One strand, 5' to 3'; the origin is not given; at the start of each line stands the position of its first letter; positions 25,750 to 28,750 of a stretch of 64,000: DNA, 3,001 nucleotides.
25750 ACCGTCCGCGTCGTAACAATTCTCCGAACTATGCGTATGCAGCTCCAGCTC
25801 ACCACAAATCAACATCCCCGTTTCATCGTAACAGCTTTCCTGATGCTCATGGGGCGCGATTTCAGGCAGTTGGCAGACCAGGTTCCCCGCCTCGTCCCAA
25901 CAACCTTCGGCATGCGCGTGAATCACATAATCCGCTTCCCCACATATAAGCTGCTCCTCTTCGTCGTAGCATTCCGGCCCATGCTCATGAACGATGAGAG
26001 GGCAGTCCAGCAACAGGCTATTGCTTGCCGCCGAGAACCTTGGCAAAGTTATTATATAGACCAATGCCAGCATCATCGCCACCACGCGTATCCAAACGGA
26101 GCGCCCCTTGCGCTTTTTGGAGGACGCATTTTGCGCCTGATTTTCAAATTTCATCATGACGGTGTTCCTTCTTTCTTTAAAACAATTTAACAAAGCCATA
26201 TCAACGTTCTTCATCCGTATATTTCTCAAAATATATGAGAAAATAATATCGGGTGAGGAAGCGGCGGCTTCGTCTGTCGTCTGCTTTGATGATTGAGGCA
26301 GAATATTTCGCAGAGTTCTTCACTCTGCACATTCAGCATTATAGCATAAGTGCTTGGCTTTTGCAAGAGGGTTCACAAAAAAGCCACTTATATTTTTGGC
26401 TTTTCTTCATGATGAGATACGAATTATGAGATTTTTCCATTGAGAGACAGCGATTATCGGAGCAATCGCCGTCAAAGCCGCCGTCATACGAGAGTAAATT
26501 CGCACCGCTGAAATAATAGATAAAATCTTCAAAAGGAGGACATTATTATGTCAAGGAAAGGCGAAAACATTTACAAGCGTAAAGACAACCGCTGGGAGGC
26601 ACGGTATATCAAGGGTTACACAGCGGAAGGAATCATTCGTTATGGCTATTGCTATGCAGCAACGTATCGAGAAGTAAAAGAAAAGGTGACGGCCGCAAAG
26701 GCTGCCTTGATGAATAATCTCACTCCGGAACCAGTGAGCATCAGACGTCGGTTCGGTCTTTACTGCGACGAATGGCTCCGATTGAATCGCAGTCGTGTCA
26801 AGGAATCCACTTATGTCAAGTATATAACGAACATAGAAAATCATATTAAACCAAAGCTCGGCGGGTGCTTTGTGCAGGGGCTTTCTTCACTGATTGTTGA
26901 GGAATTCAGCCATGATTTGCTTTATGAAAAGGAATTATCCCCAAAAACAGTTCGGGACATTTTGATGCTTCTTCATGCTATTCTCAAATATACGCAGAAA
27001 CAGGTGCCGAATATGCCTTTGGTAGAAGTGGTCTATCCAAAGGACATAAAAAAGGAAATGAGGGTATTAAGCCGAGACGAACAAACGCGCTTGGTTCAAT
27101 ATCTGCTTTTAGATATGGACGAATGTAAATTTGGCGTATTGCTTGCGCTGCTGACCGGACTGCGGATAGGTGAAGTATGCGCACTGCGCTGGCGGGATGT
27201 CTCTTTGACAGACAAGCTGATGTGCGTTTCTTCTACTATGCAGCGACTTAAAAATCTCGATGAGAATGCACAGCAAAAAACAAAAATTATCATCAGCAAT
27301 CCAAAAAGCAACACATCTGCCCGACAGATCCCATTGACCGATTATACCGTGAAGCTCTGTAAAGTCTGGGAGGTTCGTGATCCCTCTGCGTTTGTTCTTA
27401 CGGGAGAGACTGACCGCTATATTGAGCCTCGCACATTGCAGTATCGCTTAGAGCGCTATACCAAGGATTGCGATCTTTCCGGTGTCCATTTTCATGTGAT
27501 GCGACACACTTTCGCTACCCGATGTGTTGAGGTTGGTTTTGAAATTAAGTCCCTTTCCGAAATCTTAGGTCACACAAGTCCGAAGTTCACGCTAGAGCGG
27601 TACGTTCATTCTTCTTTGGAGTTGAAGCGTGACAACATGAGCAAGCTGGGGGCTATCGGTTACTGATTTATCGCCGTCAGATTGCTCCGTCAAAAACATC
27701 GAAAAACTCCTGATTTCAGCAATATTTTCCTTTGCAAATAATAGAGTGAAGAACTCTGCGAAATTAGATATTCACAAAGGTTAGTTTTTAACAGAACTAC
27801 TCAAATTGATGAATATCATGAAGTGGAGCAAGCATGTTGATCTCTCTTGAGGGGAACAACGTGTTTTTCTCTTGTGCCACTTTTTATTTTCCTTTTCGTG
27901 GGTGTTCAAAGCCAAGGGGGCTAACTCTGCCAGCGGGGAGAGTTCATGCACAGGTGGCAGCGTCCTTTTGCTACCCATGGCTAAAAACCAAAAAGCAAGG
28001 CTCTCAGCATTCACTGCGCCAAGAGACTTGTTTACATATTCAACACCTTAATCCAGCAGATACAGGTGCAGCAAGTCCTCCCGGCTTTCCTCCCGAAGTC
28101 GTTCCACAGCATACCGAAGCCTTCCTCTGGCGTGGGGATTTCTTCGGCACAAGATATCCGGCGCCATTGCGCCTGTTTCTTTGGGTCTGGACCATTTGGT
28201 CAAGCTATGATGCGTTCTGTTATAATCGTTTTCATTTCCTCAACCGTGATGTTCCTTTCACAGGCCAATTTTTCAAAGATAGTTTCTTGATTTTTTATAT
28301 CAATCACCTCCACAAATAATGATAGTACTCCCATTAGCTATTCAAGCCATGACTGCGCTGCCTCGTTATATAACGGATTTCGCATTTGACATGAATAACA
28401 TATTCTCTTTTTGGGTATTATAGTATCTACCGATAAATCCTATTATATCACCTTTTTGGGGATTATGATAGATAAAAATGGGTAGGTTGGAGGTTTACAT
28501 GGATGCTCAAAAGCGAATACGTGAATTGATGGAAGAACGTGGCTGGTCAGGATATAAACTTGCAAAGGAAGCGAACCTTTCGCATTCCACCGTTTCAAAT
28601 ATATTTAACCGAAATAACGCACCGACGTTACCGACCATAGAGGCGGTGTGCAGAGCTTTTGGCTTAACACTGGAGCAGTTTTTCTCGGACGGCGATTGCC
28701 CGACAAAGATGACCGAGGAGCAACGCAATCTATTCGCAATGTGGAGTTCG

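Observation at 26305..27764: Recombinase-in-inverton: perfect 22-bp inverted repeats enclose a tyrosine recombinase gene and a near-consensus promoter aimed at the adhesin gene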

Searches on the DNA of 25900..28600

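Call 67: search_rna_families(source=window, start=25900, end=28600, threshold=evalue, max_evalue=1)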
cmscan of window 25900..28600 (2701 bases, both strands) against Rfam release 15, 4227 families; matches with E-value up to 1: 0.
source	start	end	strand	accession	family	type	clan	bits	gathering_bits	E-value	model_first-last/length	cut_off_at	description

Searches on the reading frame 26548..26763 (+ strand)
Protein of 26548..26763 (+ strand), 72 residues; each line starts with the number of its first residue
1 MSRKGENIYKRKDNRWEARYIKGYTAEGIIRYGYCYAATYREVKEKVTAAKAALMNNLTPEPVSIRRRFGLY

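Call 34: search_protein_families(library=pfam, proteins=[window:26548-26763:+], max_evalue=10)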
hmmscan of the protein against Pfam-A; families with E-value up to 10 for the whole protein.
seq(72 aa): 0 families
